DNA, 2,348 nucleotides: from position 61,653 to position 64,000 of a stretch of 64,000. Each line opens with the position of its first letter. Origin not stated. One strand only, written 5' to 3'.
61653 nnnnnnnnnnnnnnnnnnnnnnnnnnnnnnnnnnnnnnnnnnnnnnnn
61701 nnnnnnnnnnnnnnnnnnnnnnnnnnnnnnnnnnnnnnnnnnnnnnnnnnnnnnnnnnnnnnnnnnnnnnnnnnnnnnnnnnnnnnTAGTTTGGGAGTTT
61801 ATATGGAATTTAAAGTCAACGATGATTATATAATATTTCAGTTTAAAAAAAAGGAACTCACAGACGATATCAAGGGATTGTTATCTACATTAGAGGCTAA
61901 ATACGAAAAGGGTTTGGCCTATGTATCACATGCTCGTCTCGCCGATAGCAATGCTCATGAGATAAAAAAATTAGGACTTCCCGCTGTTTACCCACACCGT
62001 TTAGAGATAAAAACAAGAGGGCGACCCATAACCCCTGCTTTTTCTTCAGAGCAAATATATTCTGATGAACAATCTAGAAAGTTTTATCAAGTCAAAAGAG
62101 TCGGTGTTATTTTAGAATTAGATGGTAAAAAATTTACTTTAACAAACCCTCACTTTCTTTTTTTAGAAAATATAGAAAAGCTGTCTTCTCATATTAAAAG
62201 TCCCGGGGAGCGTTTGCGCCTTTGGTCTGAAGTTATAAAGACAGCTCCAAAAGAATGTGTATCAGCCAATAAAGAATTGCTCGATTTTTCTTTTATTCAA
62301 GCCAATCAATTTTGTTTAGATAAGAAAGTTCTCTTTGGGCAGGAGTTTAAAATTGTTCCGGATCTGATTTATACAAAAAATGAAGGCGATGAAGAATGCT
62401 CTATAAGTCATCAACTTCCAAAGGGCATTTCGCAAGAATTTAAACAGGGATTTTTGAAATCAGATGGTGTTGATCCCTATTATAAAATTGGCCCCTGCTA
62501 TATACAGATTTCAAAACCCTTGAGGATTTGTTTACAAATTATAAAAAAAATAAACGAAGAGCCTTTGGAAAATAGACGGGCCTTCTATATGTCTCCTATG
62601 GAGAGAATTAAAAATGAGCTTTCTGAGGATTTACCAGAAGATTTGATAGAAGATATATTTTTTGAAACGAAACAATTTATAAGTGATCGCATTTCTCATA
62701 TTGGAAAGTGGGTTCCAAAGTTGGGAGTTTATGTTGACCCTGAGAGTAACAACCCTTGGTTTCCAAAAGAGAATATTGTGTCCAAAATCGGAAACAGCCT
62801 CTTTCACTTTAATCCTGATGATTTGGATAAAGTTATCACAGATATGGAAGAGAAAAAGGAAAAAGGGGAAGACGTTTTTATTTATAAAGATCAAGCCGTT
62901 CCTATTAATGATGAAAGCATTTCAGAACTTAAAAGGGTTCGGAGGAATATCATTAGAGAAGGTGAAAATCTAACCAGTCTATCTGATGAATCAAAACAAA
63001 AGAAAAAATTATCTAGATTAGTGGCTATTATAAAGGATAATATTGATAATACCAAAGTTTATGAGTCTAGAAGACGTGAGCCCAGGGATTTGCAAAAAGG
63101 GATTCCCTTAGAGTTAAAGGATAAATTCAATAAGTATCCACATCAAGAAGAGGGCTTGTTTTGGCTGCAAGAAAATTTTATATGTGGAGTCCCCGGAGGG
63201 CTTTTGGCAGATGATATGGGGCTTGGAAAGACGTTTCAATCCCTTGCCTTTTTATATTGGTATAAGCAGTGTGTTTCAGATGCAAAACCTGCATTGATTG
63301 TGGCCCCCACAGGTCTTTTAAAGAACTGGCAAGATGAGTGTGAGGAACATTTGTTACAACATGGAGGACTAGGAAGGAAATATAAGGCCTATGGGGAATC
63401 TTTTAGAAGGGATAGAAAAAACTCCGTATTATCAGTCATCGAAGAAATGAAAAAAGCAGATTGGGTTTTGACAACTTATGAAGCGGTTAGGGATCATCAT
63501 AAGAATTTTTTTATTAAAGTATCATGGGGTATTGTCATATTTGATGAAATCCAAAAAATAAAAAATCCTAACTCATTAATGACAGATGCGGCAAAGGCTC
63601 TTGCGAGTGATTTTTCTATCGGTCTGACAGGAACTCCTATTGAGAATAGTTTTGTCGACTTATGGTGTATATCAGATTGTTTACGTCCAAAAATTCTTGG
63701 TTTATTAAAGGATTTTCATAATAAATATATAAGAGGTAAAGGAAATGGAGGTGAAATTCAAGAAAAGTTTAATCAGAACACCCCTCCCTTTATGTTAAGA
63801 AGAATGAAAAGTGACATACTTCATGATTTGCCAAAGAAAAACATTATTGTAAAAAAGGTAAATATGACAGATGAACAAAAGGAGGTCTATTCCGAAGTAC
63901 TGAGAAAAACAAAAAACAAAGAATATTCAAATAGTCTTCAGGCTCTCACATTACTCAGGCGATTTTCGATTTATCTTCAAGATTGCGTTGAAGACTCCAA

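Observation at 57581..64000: Four-gene MotA-like / MotB-like / ZorC-position / SNF2-helicase operon: a type I Zorya (ZorABCD) anti-phage defence system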

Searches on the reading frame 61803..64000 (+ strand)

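Call 5: search_protein_families(library=padloc, proteins=[window:61803-64000:+], max_evalue=0.01)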
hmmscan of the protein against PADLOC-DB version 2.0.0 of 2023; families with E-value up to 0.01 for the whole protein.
window:61803-64000:+ (732 aa): 31 families (the best 25 are shown)
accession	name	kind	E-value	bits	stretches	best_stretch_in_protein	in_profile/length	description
PDLC00629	ZorD1|ZorD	-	3.6e-153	509.8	1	33-724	66-780/1012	"SWI2/SNF2 helicase, Mrr-like nuclease"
PDLC00634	ZorD1|ZorD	-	2.9e-144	480.4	1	30-724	68-791/1208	"SWI2/SNF2 helicase, Mrr-like nuclease"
PDLC00631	ZorD1|ZorD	-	9.4e-118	392.5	1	16-722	27-729/1071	"SWI2/SNF2 helicase, Mrr-like nuclease"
PDLC00632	ZorD1|ZorD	-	6.1e-84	280.7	1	294-711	433-880/1101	"SWI2/SNF2 helicase, Mrr-like nuclease"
PDLC00633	ZorD1|ZorD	-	5.8e-76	254.3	1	284-721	292-711/908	"SWI2/SNF2 helicase, Mrr-like nuclease"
PDLC00627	ZorD1|ZorD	-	1.8e-70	236.1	3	554-723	609-803/1006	"SWI2/SNF2 helicase, Mrr-like nuclease"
PDLC00628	ZorD1|ZorD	-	8.9e-62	207.1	1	328-702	402-775/1171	"SWI2/SNF2 helicase, Mrr-like nuclease"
PDLC02854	DpdE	-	4.6e-52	175.1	1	364-712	497-868/1083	DpdE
PDLC02842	DpdE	-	2.5e-48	162.5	1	435-703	695-956/1176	DpdE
PDLC00630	ZorD1|ZorD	-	5.8e-42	142.2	2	554-716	270-452/817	"SWI2/SNF2 helicase, Mrr-like nuclease"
PDLC02849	DpdE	-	2.5e-29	100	1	421-697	380-638/857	DpdE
PDLC02845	DpdE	-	1.1e-28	97.6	1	400-709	805-1091/1293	DpdE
PDLC02851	DpdE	-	2.6e-28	96.4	1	425-705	581-847/1055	DpdE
PDLC02848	DpdE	-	5.1e-26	88.9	1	448-699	361-597/856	DpdE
PDLC02850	DpdE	-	1.1e-25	87.8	1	448-699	809-1045/1282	DpdE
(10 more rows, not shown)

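Call 6: search_protein_families(library=pfam, proteins=[window:61803-64000:+], max_evalue=0.1)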
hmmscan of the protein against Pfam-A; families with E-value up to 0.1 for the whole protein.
window:61803-64000:+ (732 aa): 3 families
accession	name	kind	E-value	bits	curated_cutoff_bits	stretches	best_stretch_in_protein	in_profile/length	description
PF00176.29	SNF2-rel_dom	-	2e-51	175.3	24.9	1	447-712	1-265/290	SNF2-related domain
PF04851.21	ResIII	-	3.5e-08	34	22.5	1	445-613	5-163/164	Type III restriction enzyme, res subunit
PF00270.35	DEAD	-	1e-06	29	26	1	471-600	22-145/167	DEAD/DEAH box helicase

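Call 12: find_homologous_proteins(query=window:61803-64000:+, max_evalue=1e-10)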
Query window:61803-64000:+ (732 aa): 1305 proteins with E <= 1e-10 among 8000 candidates; the best 120 are listed.
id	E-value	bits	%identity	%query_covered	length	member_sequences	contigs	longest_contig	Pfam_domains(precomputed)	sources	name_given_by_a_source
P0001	0.0e+0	1674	100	100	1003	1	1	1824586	PF00270.36,PF00176.30,PF01844.30,PF00271.38,PF04851.22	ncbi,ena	-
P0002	0.0e+0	1205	71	100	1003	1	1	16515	PF00270.36,PF00176.30,PF01844.30,PF00271.38,PF04851.22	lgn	-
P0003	0.0e+0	1103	64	100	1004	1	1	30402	PF00270.36,PF00176.30,PF01844.30,PF00271.38,PF04851.22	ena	-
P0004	0.0e+0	1099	65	100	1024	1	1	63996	PF00270.36,PF00176.30,PF01844.30,PF00271.38,PF04851.22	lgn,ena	-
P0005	0.0e+0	1090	65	100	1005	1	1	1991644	PF00270.36,PF00176.30,PF01844.30,PF00271.38,PF04851.22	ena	-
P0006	0.0e+0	1088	65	100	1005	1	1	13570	PF00270.36,PF00176.30,PF01844.30,PF00271.38,PF04851.22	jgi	-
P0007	0.0e+0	1079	63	100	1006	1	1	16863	PF00270.36,PF00176.30,PF01844.30,PF00271.38,PF04851.22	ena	-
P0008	0.0e+0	1068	65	100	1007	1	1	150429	PF00270.36,PF00176.30,PF01844.30,PF00271.38,PF04851.22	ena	-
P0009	0.0e+0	1057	63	100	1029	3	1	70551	PF00270.36,PF00176.30,PF01844.30,PF00271.38,PF04851.22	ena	-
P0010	0.0e+0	1055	63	100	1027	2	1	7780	PF00270.36,PF00176.30,PF01844.30,PF00271.38,PF04851.22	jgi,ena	-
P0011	0.0e+0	1047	62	100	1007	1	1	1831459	PF00270.36,PF00176.30,PF01844.30,PF00271.38,PF04851.22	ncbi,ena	-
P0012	0.0e+0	1045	65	97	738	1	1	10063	PF00270.36,PF00176.30,PF04851.22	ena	-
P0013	0.0e+0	1045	63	100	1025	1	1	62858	PF00270.36,PF00176.30,PF01844.30,PF00271.38,PF04851.22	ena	-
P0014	0.0e+0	1037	63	100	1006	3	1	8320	PF00270.36,PF00176.30,PF01844.30,PF00271.38,PF04851.22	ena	-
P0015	0.0e+0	1034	63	100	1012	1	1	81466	PF00270.36,PF00176.30,PF01844.30,PF00271.38,PF04851.22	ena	-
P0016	0.0e+0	1030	62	100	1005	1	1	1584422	PF00270.36,PF00176.30,PF01844.30,PF00271.38,PF04851.22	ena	-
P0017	0.0e+0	1026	62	100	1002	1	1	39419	PF00270.36,PF00176.30,PF01844.30,PF00271.38,PF04851.22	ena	-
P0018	0.0e+0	1026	62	100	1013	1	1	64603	PF00270.36,PF00176.30,PF01844.30,PF00271.38,PF04851.22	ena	-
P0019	0.0e+0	1024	62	100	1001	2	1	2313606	PF00270.36,PF00176.30,PF01844.30,PF00271.38,PF04851.22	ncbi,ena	-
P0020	0.0e+0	1019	62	100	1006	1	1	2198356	PF00270.36,PF00176.30,PF01844.30,PF00271.38,PF04851.22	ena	-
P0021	0.0e+0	1012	62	100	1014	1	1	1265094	PF00270.36,PF00176.30,PF01844.30,PF00271.38,PF04851.22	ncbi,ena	-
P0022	0.0e+0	1011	60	100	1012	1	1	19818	PF00270.36,PF00176.30,PF01844.30,PF00271.38,PF04851.22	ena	-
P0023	6.0e-298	1008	61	99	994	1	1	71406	PF00270.36,PF00176.30,PF01844.30,PF00271.38,PF04851.22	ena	-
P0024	5.5e-286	969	60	100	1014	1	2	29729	PF00270.36,PF00176.30,PF01844.30,PF00271.38,PF04851.22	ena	-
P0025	1.7e-285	967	59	100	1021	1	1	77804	PF00270.36,PF00176.30,PF01844.30,PF00271.38,PF04851.22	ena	-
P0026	2.1e-285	967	59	100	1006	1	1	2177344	PF00270.36,PF00176.30,PF01844.30,PF00271.38,PF04851.22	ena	-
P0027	4.3e-283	959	58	100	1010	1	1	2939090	PF00176.30,PF01844.30,PF00271.38,PF04851.22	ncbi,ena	-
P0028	8.6e-281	951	58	100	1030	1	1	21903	PF00270.36,PF00176.30,PF01844.30,PF00271.38,PF04851.22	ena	-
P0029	2.9e-280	950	59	100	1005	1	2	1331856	PF00176.30,PF01844.30,PF00271.38,PF04851.22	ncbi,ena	-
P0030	2.1e-274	930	56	100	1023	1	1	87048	PF00176.30,PF01844.30,PF00271.38,PF04851.22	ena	-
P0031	4.6e-272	923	56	100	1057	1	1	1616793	PF00176.30,PF01844.30,PF00271.38,PF04851.22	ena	-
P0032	1.9e-269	914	58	99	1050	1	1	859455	PF00270.36,PF00176.30,PF01844.30,PF00271.38,PF04851.22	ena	-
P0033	8.2e-254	862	67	77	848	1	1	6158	PF00270.36,PF00176.30,PF01844.30,PF00271.38,PF04851.22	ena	-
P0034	6.4e-248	843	67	74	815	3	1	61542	PF00270.36,PF00176.30,PF01844.30,PF00271.38,PF04851.22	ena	-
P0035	7.6e-199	681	66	62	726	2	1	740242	PF00270.36,PF00176.30,PF01844.30,PF00271.38,PF04851.22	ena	-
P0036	1.2e-185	637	61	49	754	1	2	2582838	PF00270.36,PF00176.30,PF01844.30,PF00271.38,PF04851.22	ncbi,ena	-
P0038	2.3e-157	543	74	45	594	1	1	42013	PF00270.36,PF00176.30,PF01844.30,PF00271.38,PF04851.22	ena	-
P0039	1.4e-115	405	34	97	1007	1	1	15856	PF00176.30,PF01844.30,PF00271.38,PF04851.22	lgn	-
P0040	4.3e-97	344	33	93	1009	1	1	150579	PF00176.30,PF01844.30,PF00271.38,PF04851.22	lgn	-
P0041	2.4e-96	342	31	93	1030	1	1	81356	PF00176.30,PF01844.30,PF00271.38,PF04851.22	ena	-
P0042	3.4e-95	338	31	93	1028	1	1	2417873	PF00176.30,PF01844.30,PF00271.38,PF14279.13,PF04851.22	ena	-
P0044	4.5e-91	324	30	92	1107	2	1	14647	PF00176.30,PF01844.30,PF00271.38,PF04851.22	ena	-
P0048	9.4e-74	267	31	94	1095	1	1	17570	PF00176.30,PF00271.38,PF04471.19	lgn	-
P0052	7.1e-69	251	29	92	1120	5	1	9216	PF00176.30,PF00271.38,PF04471.19,PF04851.22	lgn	-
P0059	3.0e-65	239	29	93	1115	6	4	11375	PF00176.30,PF00271.38,PF04471.19,PF04851.22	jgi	jgi:Holliday junction resolvase-like predicted endonuclease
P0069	2.2e-61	226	31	96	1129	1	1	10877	PF00176.30,PF00271.38,PF04471.19,PF04851.22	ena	-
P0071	1.9e-60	223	30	91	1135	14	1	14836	PF00176.30,PF00271.38,PF04471.19,PF04851.22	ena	-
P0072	1.1e-59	221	28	93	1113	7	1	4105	PF00270.36,PF00176.30,PF00271.38,PF04471.19,PF04851.22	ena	-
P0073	4.7e-59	218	30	91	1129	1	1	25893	PF00176.30,PF00271.38,PF04471.19,PF04851.22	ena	-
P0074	1.2e-58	217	29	91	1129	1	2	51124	PF00176.30,PF00271.38,PF04471.19,PF04851.22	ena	-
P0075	1.8e-58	216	31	96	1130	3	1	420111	PF00176.30,PF00271.38,PF04471.19,PF04851.22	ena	-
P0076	1.9e-58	216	28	96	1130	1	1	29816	PF00176.30,PF00271.38,PF04471.19,PF04851.22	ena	-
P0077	3.2e-58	216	29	94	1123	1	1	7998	PF00176.30,PF22722.3,PF00271.38,PF04471.19,PF04851.22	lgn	-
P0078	7.1e-58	215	30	91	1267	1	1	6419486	PF00176.30,PF00271.38,PF04471.19,PF04851.22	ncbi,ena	-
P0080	2.6e-57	213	29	92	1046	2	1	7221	PF00176.30,PF00271.38,PF04471.19,PF04851.22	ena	-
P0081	2.8e-57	213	30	91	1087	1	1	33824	PF00176.30,PF00271.38,PF04471.19,PF04851.22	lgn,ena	-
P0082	3.8e-57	212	27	91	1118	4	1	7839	PF00176.30,PF00271.38,PF04471.19,PF04851.22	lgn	-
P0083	6.2e-57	211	29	96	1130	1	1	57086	PF00176.30,PF00271.38,PF04471.19,PF04851.22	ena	-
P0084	6.4e-57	211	29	96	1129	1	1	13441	PF00176.30,PF00271.38,PF04471.19,PF04851.22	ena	-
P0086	9.8e-57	211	27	93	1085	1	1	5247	PF00270.36,PF00176.30,PF00271.38,PF04471.19,PF04851.22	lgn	-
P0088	1.7e-56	210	29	96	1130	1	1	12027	PF00176.30,PF00271.38,PF04471.19,PF04851.22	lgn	-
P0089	1.7e-56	210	29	92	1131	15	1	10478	PF00176.30,PF00271.38,PF04471.19,PF04851.22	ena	-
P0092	2.5e-56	209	29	96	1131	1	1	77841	PF00176.30,PF00271.38,PF04471.19,PF04851.22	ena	-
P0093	3.1e-56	209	29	91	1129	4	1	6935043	PF00176.30,PF00271.38,PF04471.19,PF04851.22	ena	-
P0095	4.1e-56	209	29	96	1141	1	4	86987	PF00176.30,PF00271.38,PF04471.19,PF04851.22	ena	-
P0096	4.4e-56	209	29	96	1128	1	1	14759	PF00176.30,PF00271.38,PF04471.19,PF04851.22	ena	-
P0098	7.3e-56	208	27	94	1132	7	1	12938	PF00176.30,PF00271.38,PF04471.19,PF04851.22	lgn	-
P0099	7.4e-56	208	29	96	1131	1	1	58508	PF00176.30,PF00271.38,PF04471.19,PF04851.22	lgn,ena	-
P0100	9.6e-56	207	28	96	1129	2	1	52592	PF00176.30,PF00271.38,PF04471.19,PF04851.22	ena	-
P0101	1.1e-55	207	29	93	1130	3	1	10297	PF00176.30,PF00271.38,PF04471.19,PF04851.22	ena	-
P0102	1.5e-55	207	29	96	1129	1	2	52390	PF00176.30,PF00271.38,PF04471.19,PF04851.22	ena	-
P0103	2.3e-55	206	29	95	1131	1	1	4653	PF00176.30,PF00271.38,PF04471.19,PF04851.22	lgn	-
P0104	2.7e-55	206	28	96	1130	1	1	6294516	PF00176.30,PF00271.38,PF04471.19,PF04851.22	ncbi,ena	-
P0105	3.5e-55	206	31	86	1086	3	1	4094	PF00176.30,PF00271.38,PF04471.19,PF04851.22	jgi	-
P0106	4.2e-55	205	28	93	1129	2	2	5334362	PF00176.30,PF00271.38,PF04471.19,PF04851.22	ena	-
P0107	4.7e-55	205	30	91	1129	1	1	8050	PF00176.30,PF00271.38,PF04471.19,PF04851.22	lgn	-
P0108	5.4e-55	205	28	91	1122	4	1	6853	PF00176.30,PF00271.38,PF04471.19,PF04851.22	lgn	-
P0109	5.7e-55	205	30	96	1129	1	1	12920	PF00176.30,PF00271.38,PF04471.19,PF04851.22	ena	-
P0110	8.3e-55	204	29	96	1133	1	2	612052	PF00176.30,PF00271.38,PF04471.19,PF04851.22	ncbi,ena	-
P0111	1.0e-54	204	30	91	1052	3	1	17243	PF00176.30,PF00271.38,PF04471.19,PF04851.22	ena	-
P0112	1.1e-54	204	30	91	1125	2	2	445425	PF00176.30,PF00271.38,PF04471.19,PF04851.22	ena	-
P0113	1.1e-54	204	28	96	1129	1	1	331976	PF00176.30,PF00271.38,PF04471.19,PF04851.22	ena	-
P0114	1.2e-54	204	29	91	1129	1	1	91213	PF00176.30,PF00271.38,PF04471.19,PF04851.22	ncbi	-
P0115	1.2e-54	204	28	96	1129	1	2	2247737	PF00176.30,PF00271.38,PF04471.19,PF04851.22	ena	-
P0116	2.3e-54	203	29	96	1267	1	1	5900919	PF00176.30,PF00271.38,PF04471.19,PF04851.22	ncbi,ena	-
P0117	2.5e-54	203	28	96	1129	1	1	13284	PF00176.30,PF00271.38,PF04471.19,PF04851.22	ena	-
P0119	2.8e-54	203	29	91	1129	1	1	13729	PF00176.30,PF00271.38,PF04471.19,PF04851.22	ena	-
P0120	2.8e-54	203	29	96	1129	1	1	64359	PF00176.30,PF00271.38,PF04471.19,PF04851.22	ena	-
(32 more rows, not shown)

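Call 14: find_encoding_contigs(protein=P0001, flank=10000, max_places=3)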
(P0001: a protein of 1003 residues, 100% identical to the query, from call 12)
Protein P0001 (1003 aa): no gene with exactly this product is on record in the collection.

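Call 15: list_cluster_members(proteins=[P0001, P0005, P0011, P0019, P0021, P0027, P0029])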
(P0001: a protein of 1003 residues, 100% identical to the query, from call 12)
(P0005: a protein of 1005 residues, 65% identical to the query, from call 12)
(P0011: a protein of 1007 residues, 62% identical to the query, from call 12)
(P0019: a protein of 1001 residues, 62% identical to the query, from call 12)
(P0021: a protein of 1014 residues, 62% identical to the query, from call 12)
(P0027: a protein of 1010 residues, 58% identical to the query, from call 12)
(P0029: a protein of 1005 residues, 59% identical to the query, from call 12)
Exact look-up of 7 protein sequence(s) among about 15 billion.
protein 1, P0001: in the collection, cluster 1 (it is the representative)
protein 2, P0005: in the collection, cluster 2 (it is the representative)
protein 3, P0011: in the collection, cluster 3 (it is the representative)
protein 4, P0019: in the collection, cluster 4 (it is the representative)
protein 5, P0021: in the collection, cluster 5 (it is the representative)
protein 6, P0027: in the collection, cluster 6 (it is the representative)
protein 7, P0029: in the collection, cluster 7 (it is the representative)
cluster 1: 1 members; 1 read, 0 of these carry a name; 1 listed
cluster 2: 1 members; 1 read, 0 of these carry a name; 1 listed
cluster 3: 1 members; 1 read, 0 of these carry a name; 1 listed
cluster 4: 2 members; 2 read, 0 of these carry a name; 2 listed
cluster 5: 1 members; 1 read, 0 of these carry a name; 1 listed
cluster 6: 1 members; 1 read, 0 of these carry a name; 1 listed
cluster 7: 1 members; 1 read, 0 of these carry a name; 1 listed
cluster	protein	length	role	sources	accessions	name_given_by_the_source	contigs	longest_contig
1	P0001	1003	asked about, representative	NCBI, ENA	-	-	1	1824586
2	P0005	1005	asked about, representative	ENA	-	-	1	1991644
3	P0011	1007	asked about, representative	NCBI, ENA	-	-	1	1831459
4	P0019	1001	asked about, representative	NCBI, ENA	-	-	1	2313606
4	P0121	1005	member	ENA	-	-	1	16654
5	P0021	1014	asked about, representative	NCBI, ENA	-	-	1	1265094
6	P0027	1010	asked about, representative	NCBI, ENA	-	-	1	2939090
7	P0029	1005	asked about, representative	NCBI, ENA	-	-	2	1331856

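Call 17: find_encoding_contigs(protein=P0011, flank=10000, max_places=2)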
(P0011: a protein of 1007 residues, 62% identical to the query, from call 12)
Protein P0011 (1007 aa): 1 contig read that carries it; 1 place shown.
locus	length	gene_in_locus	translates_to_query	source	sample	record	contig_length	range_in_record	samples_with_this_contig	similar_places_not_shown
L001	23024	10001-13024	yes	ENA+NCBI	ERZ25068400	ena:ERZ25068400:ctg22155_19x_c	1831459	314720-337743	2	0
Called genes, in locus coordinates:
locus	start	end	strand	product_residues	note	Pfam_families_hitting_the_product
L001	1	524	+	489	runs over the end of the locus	PF00496:SBP_bac_5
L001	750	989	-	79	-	-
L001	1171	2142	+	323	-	PF00528:BPD_transp_1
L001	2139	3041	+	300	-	PF12911:OppC_N (weak), PF00528:BPD_transp_1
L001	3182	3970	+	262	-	-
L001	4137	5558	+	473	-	PF10973:DUF2799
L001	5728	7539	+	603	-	PF28082:ZorA-like_t1, PF01442:Apolipoprotein (faint)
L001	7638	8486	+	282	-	-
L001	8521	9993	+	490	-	PF15611:EH_Signature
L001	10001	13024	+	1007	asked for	PF00270:DEAD (faint), PF00176:SNF2-rel_dom, PF04851:ResIII, PF00271:Helicase_C, PF01844:HNH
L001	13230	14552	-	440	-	-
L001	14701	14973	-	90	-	-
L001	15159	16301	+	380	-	PF13173:AAA_14, PF13635:DUF4143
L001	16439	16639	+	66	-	-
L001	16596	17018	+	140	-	PF01597:GCV_H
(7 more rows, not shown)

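Call 18: find_encoding_contigs(protein=P0002, flank=10000, max_places=2)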
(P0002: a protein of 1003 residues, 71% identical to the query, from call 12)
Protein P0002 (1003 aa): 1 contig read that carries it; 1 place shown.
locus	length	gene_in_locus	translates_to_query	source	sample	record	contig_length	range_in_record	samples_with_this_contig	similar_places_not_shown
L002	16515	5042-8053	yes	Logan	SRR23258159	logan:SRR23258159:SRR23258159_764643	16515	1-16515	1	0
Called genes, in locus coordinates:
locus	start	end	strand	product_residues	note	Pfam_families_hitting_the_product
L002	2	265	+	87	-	?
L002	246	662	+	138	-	PF02657:SufE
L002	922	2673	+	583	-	PF06103:DUF948 (faint), PF28082:ZorA-like_t1, PF21007:FBF1 (faint), PF01442:Apolipoprotein (weak)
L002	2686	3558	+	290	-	-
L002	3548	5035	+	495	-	PF15611:EH_Signature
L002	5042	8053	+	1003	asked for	PF00176:SNF2-rel_dom, PF00270:DEAD (weak), PF04851:ResIII, PF00271:Helicase_C, PF01844:HNH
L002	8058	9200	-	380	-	PF08886:GshA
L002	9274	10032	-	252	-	PF07264:EI24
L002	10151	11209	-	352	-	PF10609:ParA (faint), PF13614:AAA_31, PF00448:SRP54 (faint), PF01656:CbiA, PF02374:ArsA_ATPase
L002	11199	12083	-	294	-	PF01656:CbiA, PF02374:ArsA_ATPase, PF10609:ParA (faint), PF13614:AAA_31 (weak), PF02374:ArsA_ATPase (weak)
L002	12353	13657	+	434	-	PF05697:Trigger_N, PF00254:FKBP_C, PF05698:Trigger_C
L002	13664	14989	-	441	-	PF22694:CtpB_N-like (weak), PF00595:PDZ, PF13180:PDZ_2, PF17820:PDZ_6, PF03572:Peptidase_S41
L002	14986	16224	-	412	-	PF01551:Peptidase_M23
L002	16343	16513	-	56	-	?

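Call 19: find_related_loci(query=P0001, collection=genome_contigs, flank=10000)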
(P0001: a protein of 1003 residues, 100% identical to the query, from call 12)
Query P0001 (1003 aa) in genome_contigs; peptide patterns used: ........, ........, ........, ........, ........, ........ (x = any residue, [..] = any of these).
128 stretches matched a pattern; 1 encode a relative of the query (tblastn E <= 1e-3); 1 distinct loci.
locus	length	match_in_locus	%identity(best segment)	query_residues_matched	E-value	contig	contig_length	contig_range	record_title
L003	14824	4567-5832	32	432-870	1e-51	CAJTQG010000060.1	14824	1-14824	MAG TPA_asm: uncultured Lachnospiraceae bacterium isolate MGBC111451 genome assembly, contig: MGBC111451.60, whole genom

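Call 20: search_protein_families(library=pfam, proteins=[P0001], max_evalue=0.001)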
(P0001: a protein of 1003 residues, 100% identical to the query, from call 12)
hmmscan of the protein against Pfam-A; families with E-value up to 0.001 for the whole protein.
P0001 (1003 aa): 5 families
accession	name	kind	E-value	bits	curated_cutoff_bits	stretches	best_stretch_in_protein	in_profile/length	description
PF00176.29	SNF2-rel_dom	-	3.6e-51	174.4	24.9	1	447-712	1-265/290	SNF2-related domain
PF00271.37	Helicase_C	-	1.5e-15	57.8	23.5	1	743-855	3-110/110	Helicase conserved C-terminal domain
PF04851.21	ResIII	-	3.6e-08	33.9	22.5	1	445-613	5-163/164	Type III restriction enzyme, res subunit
PF01844.29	HNH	-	8e-08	32.8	21.4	1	948-991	1-46/47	HNH endonuclease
PF00270.35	DEAD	-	2.2e-07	31.2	26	1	471-595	22-140/167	DEAD/DEAH box helicase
